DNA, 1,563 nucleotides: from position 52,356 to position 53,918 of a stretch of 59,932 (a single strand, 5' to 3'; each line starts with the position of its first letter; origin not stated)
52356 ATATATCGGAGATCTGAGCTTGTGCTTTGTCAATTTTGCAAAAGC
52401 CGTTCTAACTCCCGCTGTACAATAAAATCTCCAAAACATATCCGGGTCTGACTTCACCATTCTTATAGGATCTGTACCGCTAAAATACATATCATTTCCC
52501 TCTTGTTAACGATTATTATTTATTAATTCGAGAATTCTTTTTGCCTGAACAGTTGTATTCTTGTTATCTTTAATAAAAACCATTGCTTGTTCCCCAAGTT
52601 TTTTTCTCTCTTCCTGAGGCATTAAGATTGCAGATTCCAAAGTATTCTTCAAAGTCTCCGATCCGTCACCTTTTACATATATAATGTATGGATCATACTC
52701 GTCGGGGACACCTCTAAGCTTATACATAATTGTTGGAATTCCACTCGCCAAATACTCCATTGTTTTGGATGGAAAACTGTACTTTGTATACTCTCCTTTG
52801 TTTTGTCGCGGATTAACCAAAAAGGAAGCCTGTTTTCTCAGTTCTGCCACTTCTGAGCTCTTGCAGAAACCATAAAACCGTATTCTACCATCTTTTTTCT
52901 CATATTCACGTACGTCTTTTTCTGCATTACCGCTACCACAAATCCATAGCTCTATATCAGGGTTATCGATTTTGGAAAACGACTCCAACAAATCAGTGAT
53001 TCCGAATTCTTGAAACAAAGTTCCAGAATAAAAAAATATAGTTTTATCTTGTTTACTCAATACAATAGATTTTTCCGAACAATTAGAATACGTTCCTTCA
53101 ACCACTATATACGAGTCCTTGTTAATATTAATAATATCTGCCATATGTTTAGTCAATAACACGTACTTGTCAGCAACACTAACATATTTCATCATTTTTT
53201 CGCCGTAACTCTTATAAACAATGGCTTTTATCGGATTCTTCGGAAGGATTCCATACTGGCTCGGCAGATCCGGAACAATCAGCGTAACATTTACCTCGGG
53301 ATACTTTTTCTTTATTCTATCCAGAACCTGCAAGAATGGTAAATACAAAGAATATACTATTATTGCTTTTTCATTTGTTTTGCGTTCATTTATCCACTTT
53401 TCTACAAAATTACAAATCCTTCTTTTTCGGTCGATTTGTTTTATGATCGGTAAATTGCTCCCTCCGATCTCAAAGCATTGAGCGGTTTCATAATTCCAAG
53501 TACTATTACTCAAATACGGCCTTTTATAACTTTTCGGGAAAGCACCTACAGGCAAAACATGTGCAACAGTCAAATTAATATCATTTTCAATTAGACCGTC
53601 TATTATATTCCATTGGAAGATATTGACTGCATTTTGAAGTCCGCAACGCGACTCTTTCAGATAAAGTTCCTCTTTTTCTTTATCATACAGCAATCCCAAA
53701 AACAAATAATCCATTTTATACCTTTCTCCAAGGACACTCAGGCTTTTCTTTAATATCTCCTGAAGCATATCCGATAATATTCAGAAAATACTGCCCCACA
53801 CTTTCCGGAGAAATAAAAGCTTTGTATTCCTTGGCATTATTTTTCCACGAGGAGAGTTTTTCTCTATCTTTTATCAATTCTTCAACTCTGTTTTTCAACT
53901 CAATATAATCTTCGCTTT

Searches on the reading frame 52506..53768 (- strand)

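Call 82: search_protein_families(library=pfam, proteins=[window:52506-53768:-], max_evalue=0.00001)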
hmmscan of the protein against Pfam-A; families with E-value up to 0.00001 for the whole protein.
window:52506-53768:- (420 aa): 2 families
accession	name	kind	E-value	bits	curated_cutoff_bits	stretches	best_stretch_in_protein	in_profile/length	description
PF00534.26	Glycos_transf_1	-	4.1e-17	62.7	26.4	1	236-395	9-169/172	Glycosyl transferases group 1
PF13692.12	Glyco_trans_1_4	-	6.5e-13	49.6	27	1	244-357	3-118/142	Glycosyl transferases group 1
